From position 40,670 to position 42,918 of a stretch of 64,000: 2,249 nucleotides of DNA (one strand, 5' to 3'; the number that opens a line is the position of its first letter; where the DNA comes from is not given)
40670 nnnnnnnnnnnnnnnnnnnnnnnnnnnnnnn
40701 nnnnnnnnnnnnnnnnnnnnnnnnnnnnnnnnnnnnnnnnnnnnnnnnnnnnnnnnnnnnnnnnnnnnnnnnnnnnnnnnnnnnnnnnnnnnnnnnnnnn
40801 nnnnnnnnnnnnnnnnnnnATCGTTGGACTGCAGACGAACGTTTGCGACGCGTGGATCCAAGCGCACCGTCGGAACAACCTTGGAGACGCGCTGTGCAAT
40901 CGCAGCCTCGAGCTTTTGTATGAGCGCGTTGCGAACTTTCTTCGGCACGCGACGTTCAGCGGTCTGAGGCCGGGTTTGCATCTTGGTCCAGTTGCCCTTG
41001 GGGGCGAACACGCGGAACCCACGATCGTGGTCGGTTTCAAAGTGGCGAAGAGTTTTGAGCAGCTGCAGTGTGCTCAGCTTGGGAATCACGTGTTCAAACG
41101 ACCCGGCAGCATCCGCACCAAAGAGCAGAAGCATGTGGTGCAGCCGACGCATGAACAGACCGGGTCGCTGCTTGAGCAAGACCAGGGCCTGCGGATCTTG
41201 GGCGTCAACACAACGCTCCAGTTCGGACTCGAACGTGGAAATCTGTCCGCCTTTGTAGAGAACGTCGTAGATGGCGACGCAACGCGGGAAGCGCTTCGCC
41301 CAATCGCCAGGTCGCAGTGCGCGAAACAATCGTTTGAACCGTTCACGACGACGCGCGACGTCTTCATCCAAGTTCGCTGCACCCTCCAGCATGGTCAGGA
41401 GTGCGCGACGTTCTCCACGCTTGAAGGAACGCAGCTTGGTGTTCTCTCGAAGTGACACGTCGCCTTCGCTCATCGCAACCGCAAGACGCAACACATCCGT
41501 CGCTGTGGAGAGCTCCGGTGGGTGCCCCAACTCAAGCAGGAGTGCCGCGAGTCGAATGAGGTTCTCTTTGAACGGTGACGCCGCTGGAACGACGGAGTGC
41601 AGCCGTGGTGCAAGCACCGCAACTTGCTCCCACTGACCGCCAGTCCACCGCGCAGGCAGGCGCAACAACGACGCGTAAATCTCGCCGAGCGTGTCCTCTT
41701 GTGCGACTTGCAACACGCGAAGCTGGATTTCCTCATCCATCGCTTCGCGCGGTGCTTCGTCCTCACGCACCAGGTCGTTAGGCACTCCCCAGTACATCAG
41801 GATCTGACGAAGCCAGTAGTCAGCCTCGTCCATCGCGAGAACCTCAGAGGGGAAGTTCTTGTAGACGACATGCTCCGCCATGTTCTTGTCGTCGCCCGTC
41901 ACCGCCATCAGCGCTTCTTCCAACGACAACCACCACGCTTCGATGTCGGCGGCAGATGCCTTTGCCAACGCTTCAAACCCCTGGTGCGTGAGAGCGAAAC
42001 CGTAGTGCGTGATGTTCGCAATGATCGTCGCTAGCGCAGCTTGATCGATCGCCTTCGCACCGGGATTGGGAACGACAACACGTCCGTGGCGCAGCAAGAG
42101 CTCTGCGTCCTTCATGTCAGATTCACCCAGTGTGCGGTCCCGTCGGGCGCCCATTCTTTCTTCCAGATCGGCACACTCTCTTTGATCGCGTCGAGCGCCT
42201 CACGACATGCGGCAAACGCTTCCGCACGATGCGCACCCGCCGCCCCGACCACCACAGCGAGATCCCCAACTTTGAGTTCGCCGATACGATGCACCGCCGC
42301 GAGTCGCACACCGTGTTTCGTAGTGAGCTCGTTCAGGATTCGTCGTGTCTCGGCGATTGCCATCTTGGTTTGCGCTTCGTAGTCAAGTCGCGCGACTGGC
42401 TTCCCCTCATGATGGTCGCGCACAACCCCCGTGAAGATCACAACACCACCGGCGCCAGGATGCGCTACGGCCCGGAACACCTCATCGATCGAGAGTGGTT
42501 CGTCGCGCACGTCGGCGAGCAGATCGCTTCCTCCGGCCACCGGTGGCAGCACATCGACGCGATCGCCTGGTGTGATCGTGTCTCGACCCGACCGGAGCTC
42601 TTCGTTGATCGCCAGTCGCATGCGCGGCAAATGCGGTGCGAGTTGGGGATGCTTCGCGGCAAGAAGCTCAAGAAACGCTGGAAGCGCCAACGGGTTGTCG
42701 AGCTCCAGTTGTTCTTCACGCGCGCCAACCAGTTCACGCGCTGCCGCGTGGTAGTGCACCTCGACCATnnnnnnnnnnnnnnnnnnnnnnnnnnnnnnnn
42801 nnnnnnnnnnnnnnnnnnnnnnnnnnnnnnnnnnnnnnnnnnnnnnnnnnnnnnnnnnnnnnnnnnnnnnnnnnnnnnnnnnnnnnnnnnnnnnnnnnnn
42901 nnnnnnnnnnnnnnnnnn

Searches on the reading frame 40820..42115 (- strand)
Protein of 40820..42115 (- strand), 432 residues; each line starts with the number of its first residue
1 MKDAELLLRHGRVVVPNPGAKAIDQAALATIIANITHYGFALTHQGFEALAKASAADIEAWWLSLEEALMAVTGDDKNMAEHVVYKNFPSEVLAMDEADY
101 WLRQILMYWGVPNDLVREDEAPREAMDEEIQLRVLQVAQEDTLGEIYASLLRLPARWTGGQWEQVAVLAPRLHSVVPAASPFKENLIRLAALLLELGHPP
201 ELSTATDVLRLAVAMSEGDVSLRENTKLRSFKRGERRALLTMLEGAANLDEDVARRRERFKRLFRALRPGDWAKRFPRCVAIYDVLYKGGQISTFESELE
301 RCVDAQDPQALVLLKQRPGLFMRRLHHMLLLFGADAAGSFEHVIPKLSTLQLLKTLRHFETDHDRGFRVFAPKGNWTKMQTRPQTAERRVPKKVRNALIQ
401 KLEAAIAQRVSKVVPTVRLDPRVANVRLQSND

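Call 61: predict_structure(alignment_id=A2)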
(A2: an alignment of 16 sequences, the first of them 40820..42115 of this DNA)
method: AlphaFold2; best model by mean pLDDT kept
length: 432 residues; sequences in the alignment: 16
mean_pLDDT: 82.4   pTM: 0.65
mean pLDDT of the five models: 82.4, 81.9, 81.9, 80.4, 78.1
residues with pLDDT >= 90: 209; 70-90: 140; 50-70: 41; < 50: 42
segments of 3 or more residues with pLDDT < 50: 77-93, 107-128, 430-432
pLDDT, mean of each block of 10 residues (from residue 1): 90 92 87 86 90 92 90 60 37 55 53 42 46 86 94 90 93 82 91 88 91 92 89 93 93 93 95 95 92 87 92 91 91 93 92 89 73 66 79 91 91 75 63 42
secondary structure, 60 per line:
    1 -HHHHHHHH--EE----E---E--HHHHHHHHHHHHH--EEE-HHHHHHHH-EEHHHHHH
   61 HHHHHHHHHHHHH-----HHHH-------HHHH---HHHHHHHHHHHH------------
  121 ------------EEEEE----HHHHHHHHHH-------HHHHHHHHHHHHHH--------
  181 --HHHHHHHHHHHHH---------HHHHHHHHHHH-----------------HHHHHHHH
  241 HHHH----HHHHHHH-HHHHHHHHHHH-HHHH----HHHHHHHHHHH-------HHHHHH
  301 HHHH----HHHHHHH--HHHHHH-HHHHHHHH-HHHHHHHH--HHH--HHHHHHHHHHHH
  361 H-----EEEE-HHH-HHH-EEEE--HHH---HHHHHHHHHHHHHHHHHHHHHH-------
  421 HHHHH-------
elements in order: H2-9 H25-37 E40-42 H44-51 H55-73 H79-82 H90-93 H97-108 E133-137 H142-151 H159-172 H183-195 H205-215 H233-244 H249-255 H257-267 H269-272 H277-287 H295-304 H309-315 H318-323 H325-332 H334-341 H349-361 E367-370 E380-383 H392-413 H421-425

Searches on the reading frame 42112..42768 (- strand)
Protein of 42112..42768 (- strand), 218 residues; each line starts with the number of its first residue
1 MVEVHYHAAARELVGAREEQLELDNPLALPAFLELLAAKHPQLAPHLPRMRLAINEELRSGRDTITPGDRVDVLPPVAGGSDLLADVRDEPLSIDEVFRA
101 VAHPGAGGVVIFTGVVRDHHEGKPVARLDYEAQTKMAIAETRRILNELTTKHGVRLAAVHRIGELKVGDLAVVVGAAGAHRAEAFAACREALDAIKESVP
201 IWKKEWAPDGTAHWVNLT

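Call 4: search_protein_families(library=pfam, proteins=[window:42112-42768:-], max_evalue=0.01)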
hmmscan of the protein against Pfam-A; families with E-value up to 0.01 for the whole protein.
window:42112-42768:- (218 aa): 2 families
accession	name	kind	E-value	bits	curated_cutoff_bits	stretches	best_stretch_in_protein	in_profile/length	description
PF02391.22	MoaE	-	8e-35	119.9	23.4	1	88-197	2-113/114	MoaE protein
PF02597.26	ThiS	-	1.3e-12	48.5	22.5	1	4-80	1-76/76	ThiS family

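Call 5: search_protein_families(library=ncbifam, proteins=[window:42112-42768:-], max_evalue=0.1)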
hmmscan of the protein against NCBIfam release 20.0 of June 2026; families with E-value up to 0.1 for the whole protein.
window:42112-42768:- (218 aa): 6 families
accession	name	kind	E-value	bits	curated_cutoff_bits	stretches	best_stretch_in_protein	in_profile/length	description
NF007959.0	PRK10678.1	equivalog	7.3e-21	74.3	175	1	87-216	8-138/150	molybdopterin synthase catalytic subunit MoaE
NF011061.0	PRK14493.1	equivalog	8.4e-21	74.7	215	1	94-215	147-270/274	molybdopterin synthase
TIGR01682.1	moaD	equivalog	1.8e-12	47.9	66.15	1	2-80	1-80/80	molybdopterin converting factor subunit 1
TIGR01687.1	moaD_arch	subfamily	2.1e-07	31.3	49.5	1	2-80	1-88/88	MoaD family protein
NF008347.0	PRK11130.1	equivalog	4.8e-06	27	94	1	1-80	1-81/81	molybdopterin synthase sulfur carrier subunit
NF041918.1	SAMP1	equivalog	1.8e-05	25.1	60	1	2-80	1-91/91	ubiquitin-like small modifier protein 1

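Call 67: find_homologous_proteins(query=window:42112-42768:-, max_evalue=1e-10)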
Query window:42112-42768:- (218 aa): 5221 proteins with E <= 1e-10 among 7041 candidates; the best 120 are listed.
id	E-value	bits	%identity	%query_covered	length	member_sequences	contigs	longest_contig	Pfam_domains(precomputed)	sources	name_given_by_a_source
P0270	5.5e-138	476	100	100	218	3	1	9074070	PF02597.27,PF02391.23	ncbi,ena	-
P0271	5.0e-111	388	83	100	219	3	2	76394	PF02597.27,PF02391.23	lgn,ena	-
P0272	8.3e-111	387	83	100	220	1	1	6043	PF02597.27,PF02391.23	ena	-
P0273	1.2e-108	380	81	100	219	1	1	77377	PF02597.27,PF02391.23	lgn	-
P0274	8.8e-106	371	82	100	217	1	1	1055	PF02597.27,PF02391.23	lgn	-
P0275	3.5e-81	290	65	100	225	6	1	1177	PF02597.27,PF02391.23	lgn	-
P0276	2.6e-80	287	65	99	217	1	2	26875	PF02597.27,PF02391.23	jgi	-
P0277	2.1e-78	281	61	99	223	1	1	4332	PF02597.27,PF02391.23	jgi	-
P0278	2.1e-77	278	59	100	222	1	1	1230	PF02597.27,PF02391.23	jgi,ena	-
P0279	3.4e-76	274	62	100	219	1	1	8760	PF02597.27,PF02391.23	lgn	-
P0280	3.9e-76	274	61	99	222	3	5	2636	PF02597.27,PF02391.23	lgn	-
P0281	4.2e-76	274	62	100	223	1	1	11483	PF02597.27,PF02391.23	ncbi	-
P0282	5.9e-76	273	62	99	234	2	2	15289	PF02597.27,PF02391.23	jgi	jgi:MoaE-MoaD fusion protein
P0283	7.1e-76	273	61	98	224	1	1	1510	PF02597.27,PF02391.23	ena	-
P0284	7.1e-76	273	62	100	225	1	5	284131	PF02597.27,PF02391.23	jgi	jgi:molybdopterin synthase catalytic subunit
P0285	1.3e-75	272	64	100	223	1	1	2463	PF02597.27,PF02391.23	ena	-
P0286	3.6e-75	271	60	99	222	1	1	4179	PF02597.27,PF02391.23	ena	-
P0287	5.1e-75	270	61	100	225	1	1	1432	PF02597.27,PF02391.23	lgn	-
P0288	5.2e-75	270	61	100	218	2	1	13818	PF02597.27,PF02391.23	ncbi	-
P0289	8.7e-75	269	61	99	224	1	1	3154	PF02597.27,PF02391.23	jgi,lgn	jgi:molybdopterin synthase catalytic subunit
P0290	1.3e-74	269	61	100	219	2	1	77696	PF02597.27,PF02391.23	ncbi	-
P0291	1.4e-74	269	59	100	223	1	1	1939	PF02597.27,PF02391.23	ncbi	-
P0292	2.5e-74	268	58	98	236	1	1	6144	PF02597.27,PF02391.23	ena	-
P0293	3.9e-74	267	58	100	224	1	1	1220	PF02597.27,PF02391.23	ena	-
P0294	5.0e-74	267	60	99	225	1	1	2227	PF02597.27,PF02391.23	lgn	-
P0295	5.4e-74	267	61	99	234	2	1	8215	PF02597.27,PF02391.23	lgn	-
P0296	6.8e-74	267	60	99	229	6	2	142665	PF02597.27,PF02391.23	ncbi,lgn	-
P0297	7.0e-74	266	60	99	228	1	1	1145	PF02597.27,PF02391.23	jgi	-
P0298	7.1e-74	266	59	98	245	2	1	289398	PF02597.27,PF02391.23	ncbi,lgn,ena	-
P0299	7.8e-74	266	59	99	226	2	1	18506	PF02597.27,PF02391.23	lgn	-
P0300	8.3e-74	266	61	100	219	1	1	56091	PF02597.27,PF02391.23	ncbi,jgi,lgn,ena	-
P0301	9.2e-74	266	58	100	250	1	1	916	PF02597.27,PF02391.23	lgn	-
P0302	1.1e-73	266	60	99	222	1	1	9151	PF02597.27,PF02391.23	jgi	jgi:molybdopterin converting factor subunit 1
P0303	1.2e-73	266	60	99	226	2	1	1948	PF02597.27,PF02391.23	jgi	-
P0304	1.4e-73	265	58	99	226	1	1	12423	PF02597.27,PF02391.23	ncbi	ncbi:MAG: hypothetical protein RL701_308 [Pseudomonadota bacterium]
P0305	1.7e-73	265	58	100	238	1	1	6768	PF02597.27,PF02391.23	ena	-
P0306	2.1e-73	265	60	100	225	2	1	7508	PF02597.27,PF02391.23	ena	-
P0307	2.1e-73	265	59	100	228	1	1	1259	PF02597.27,PF02391.23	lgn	-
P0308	2.4e-73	265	59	99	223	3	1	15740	PF02597.27,PF02391.23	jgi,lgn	jgi:molybdopterin synthase catalytic subunit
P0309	5.8e-73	263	58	99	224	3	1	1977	PF02597.27,PF02391.23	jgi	jgi:molybdopterin synthase catalytic subunit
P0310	9.3e-73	263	61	99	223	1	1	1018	PF02597.27,PF02391.23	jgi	-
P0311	1.0e-72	263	60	100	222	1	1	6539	PF02597.27,PF02391.23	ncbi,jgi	jgi:molybdopterin synthase catalytic subunit/molybdopterin converting factor small subunit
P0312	1.3e-72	262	60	100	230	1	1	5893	PF02597.27,PF02391.23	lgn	-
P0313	1.4e-72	262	61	99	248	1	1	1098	PF02597.27,PF02391.23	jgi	jgi:molybdopterin synthase catalytic subunit/molybdopterin converting factor small subunit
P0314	1.4e-72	262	61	100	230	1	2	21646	PF02597.27,PF02391.23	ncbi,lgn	ncbi:MAG: molybdenum cofactor biosynthesis protein [Myxococcota bacterium]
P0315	1.8e-72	262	61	99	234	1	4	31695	PF02597.27,PF02391.23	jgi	jgi:MoaE-MoaD fusion protein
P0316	1.8e-72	262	59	99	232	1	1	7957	PF02597.27,PF02391.23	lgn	-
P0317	2.0e-72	262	58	100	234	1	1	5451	PF02597.27,PF02391.23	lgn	-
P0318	2.3e-72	262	60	100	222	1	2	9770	PF02597.27,PF02391.23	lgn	-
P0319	2.4e-72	261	58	100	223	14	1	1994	PF02597.27,PF02391.23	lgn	-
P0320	2.5e-72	261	58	99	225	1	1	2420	PF02597.27,PF02391.23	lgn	-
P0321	2.9e-72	261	59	100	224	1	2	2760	PF02597.27,PF02391.23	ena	-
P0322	3.1e-72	261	61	99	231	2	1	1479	PF02597.27,PF02391.23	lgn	-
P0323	3.6e-72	261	59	100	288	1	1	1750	PF02597.27,PF02391.23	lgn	-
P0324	4.8e-72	260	59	99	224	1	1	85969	PF02597.27,PF02391.23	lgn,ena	-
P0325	6.5e-72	260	60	99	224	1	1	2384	PF02597.27,PF02391.23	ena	-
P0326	7.0e-72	260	59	99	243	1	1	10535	PF02597.27,PF02391.23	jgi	jgi:molybdopterin synthase catalytic subunit/molybdopterin converting factor small subunit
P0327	8.0e-72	260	58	99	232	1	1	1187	PF02597.27,PF02391.23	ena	-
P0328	8.1e-72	260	61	99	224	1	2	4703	PF02597.27,PF02391.23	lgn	-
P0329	8.2e-72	260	57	99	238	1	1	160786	PF02597.27,PF02391.23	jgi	jgi:molybdopterin synthase catalytic subunit/molybdopterin converting factor small subunit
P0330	1.2e-71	259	59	99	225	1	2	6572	PF02597.27,PF02391.23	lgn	-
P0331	1.3e-71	259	57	100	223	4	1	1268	PF02597.27,PF02391.23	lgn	-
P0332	1.4e-71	259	54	99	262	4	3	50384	PF02597.27,PF02391.23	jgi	jgi:molybdopterin synthase catalytic subunit/molybdopterin converting factor small subunit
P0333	1.4e-71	259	59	100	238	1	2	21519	PF02597.27,PF02391.23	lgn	-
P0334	1.5e-71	259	61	99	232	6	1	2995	PF02597.27,PF02391.23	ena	-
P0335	1.6e-71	259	59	100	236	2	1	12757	PF02597.27,PF02391.23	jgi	-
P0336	1.7e-71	259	61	99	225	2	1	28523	PF02597.27,PF02391.23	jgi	jgi:molybdopterin converting factor subunit 1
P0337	1.9e-71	259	59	100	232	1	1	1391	PF02597.27,PF02391.23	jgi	jgi:molybdopterin synthase catalytic subunit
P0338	2.0e-71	258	61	100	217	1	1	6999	PF02597.27,PF02391.23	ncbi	-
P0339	2.2e-71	258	59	100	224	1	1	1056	PF02597.27,PF02391.23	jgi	jgi:molybdopterin synthase catalytic subunit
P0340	2.3e-71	258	58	100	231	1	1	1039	PF02597.27,PF02391.23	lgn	-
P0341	2.6e-71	258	59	99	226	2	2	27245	PF02597.27,PF02391.23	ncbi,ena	-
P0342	3.4e-71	258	60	100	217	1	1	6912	PF02597.27,PF02391.23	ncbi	-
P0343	3.4e-71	258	58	99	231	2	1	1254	PF02597.27,PF02391.23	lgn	-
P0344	3.6e-71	258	60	98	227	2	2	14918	PF02597.27,PF02391.23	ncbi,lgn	-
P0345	3.8e-71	258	58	99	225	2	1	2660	PF02597.27,PF02391.23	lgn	-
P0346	5.2e-71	257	59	99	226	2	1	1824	PF02597.27,PF02391.23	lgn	-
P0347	6.0e-71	257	57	99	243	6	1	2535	PF02597.27,PF02391.23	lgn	-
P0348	6.0e-71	257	59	99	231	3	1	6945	PF02597.27,PF02391.23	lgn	-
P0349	6.2e-71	257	57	99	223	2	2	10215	PF02597.27,PF02391.23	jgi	jgi:molybdopterin synthase catalytic subunit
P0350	6.4e-71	257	58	99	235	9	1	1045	PF02597.27,PF02391.23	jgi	jgi:molybdopterin synthase catalytic subunit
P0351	8.2e-71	256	58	99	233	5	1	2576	PF02597.27,PF02391.23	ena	-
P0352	8.6e-71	256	58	99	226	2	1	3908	PF02597.27,PF02391.23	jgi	jgi:molybdopterin synthase catalytic subunit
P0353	1.1e-70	256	59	100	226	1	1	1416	PF02597.27,PF02391.23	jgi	jgi:MoaE-MoaD fusion protein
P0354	1.1e-70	256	57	99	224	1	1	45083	PF02597.27,PF02391.23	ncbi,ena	-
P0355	1.2e-70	256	60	98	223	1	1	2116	PF02597.27,PF02391.23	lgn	-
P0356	1.2e-70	256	56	99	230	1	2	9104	PF02597.27,PF02391.23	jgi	jgi:MoaE-MoaD fusion protein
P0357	1.2e-70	256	59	99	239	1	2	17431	PF02597.27,PF02391.23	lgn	-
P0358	1.4e-70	256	60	98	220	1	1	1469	PF02597.27,PF02391.23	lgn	-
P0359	1.4e-70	256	59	98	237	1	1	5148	PF02597.27,PF02391.23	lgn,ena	-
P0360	2.0e-70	255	60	99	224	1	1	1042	PF02597.27,PF02391.23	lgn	-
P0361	2.0e-70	255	60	100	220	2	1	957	PF02597.27,PF02391.23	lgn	-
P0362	2.4e-70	255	60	99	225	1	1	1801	PF02597.27,PF02391.23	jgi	jgi:molybdopterin converting factor subunit 1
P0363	2.6e-70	255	58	99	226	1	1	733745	PF02597.27,PF02391.23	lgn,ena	-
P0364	2.6e-70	255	61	100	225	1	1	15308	PF02597.27,PF02391.23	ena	-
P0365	3.0e-70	255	57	99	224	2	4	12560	PF02597.27,PF02391.23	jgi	jgi:MoaE-MoaD fusion protein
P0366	3.1e-70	255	56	100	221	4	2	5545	PF02597.27,PF02391.23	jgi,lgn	jgi:molybdopterin synthase catalytic subunit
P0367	3.2e-70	255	58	98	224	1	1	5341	PF02597.27,PF02391.23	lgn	-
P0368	3.7e-70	254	60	99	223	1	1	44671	PF02597.27,PF02391.23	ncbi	-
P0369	3.9e-70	254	60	100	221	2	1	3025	PF02597.27,PF02391.23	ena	-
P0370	3.9e-70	254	57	99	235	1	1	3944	PF02597.27,PF02391.23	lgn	-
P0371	4.2e-70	254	59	99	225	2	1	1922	PF02597.27,PF02391.23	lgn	-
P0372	4.3e-70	254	57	100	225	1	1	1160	PF02597.27,PF02391.23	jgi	jgi:MoaE-MoaD fusion protein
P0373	4.3e-70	254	59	99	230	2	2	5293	PF02597.27,PF02391.23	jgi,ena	-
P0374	4.5e-70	254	59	97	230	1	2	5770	PF02597.27,PF02391.23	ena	-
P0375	5.0e-70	254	58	99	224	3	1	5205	PF02597.27,PF02391.23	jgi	jgi:molybdopterin synthase catalytic subunit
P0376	5.1e-70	254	59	99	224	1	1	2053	PF02597.27,PF02391.23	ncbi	-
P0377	5.2e-70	254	56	99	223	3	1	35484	PF02597.27,PF02391.23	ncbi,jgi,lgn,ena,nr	ncbi:MAG: molybdenum cofactor biosynthesis protein MoaE [Deltaproteobacteria bacterium]|nr:MAG: moly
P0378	5.3e-70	254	59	99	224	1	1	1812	PF02597.27,PF02391.23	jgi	jgi:molybdopterin synthase catalytic subunit/molybdopterin converting factor small subunit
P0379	5.4e-70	254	58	99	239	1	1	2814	PF02597.27,PF02391.23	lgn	-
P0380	5.4e-70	254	58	99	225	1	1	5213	PF02597.27,PF02391.23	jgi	jgi:molybdopterin synthase catalytic subunit/molybdopterin converting factor small subunit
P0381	5.8e-70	254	58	99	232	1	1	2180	PF02597.27,PF02391.23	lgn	-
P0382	6.3e-70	254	56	100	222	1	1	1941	PF02597.27,PF02391.23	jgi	-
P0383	6.3e-70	254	59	99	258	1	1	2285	PF02597.27,PF02391.23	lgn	-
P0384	6.7e-70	253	57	99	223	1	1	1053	PF02597.27,PF02391.23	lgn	-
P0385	6.8e-70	253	58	99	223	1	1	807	PF02597.27,PF02391.23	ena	-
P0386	7.0e-70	253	59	98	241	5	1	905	PF02597.27,PF02391.23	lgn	-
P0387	7.0e-70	253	60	99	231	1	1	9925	PF02597.27,PF02391.23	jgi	jgi:molybdopterin synthase catalytic subunit/molybdopterin converting factor small subunit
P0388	7.2e-70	253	60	89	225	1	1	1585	PF02597.27,PF02391.23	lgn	-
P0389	8.0e-70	253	56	99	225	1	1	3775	PF02597.27,PF02391.23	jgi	jgi:MoaE-MoaD fusion protein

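Call 68: find_encoding_contigs(protein=P0271, flank=9000, max_places=3)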
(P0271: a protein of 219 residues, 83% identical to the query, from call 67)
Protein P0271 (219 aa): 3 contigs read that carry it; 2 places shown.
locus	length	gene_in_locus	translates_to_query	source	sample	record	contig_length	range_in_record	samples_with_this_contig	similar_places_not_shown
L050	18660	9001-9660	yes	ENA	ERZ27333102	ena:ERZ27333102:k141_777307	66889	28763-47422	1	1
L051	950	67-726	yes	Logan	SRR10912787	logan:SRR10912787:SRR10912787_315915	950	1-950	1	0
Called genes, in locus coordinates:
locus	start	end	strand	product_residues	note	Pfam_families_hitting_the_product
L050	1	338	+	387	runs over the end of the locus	PF08495:FIST, PF10442:FIST_C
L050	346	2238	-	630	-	-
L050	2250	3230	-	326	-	-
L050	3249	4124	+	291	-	PF01171:ATP_bind_3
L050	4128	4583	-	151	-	-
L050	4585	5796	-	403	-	PF04055:Radical_SAM, PF13353:Fer4_12 (weak)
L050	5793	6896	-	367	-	PF04055:Radical_SAM, PF13186:SPASM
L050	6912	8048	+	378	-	PF11294:DUF3095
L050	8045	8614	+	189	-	-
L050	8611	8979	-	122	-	-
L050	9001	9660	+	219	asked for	PF02597:ThiS, PF02391:MoaE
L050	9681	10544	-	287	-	-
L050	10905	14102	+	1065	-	PF12705:PDDEXK_1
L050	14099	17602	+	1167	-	PF00580:UvrD-helicase, PF13245:AAA_19, PF13361:UvrD_C, PF13538:UvrD_C_2 (weak), PF12705:PDDEXK_1 (weak)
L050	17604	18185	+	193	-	-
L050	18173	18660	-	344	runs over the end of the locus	-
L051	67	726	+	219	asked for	PF02597:ThiS, PF02391:MoaE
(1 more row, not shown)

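Call 69: find_encoding_contigs(protein=P0273, flank=9000, max_places=3)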
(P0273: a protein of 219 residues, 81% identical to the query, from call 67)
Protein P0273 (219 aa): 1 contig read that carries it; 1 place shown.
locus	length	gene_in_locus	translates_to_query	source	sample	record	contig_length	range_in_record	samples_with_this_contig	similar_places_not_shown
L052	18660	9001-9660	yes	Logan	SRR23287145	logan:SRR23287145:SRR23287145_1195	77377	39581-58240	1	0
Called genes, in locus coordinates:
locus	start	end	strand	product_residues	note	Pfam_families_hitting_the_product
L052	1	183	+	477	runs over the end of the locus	-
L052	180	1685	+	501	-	-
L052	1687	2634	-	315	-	-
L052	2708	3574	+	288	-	PF01171:ATP_bind_3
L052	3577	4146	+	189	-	-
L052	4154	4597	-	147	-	-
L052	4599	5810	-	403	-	PF04055:Radical_SAM, PF13353:Fer4_12 (weak)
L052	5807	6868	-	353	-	PF04055:Radical_SAM, PF13186:SPASM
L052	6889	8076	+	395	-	PF11294:DUF3095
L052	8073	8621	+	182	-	-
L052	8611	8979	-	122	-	-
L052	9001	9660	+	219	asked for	PF02597:ThiS, PF02391:MoaE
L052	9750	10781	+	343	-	-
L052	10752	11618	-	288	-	-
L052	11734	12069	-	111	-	-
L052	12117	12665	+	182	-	-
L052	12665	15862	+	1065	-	PF12705:PDDEXK_1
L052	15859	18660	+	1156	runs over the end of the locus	PF00580:UvrD-helicase, PF13245:AAA_19, PF13361:UvrD_C, PF13538:UvrD_C_2 (weak), PF12705:PDDEXK_1 (weak)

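Call 106: search_protein_families(library=ncbifam, proteins=[L050:9681-10544:-, L052:9750-10781:+, L052:10752-11618:-, L052:11734-12069:-, L052:12117-12665:+], max_evalue=0.01)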
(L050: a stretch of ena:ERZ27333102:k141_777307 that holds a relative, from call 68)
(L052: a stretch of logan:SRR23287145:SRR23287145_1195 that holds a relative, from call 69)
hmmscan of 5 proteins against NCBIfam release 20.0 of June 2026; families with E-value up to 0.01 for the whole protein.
L050:9681-10544:- (287 aa): 0 families

L052:9750-10781:+ (343 aa): 0 families

L052:10752-11618:- (288 aa): 0 families

L052:11734-12069:- (111 aa): 1 family
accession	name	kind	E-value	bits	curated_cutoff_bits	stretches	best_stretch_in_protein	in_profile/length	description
NF058595.1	invert_tail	domain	0.0059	16.9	37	1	4-42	51-90/113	lipo-invert putative C-terminal anchoring domain-containing protein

L052:12117-12665:+ (182 aa): 5 families
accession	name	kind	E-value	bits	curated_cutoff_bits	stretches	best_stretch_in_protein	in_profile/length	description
TIGR02386.1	rpoC_TIGR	equivalog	0.00011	20.1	963.5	1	140-177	252-289/1147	DNA-directed RNA polymerase subunit beta'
NF011498.0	PRK14906.1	equivalog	0.0002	18.8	1437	1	140-177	349-385/1459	DNA-directed RNA polymerase subunit beta'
NF002729.0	PRK02625.1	equivalog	0.0039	15.9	1117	1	140-177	278-314/626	DNA-directed RNA polymerase subunit gamma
TIGR02387.1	rpoC1_cyan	equivalog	0.0047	15.6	975.9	1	139-177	271-308/619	DNA-directed RNA polymerase subunit gamma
NF007172.0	PRK09603.1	equivalog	0.0087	12.5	5372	0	136-177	1656-1696/2890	DNA-directed RNA polymerase subunit beta/beta'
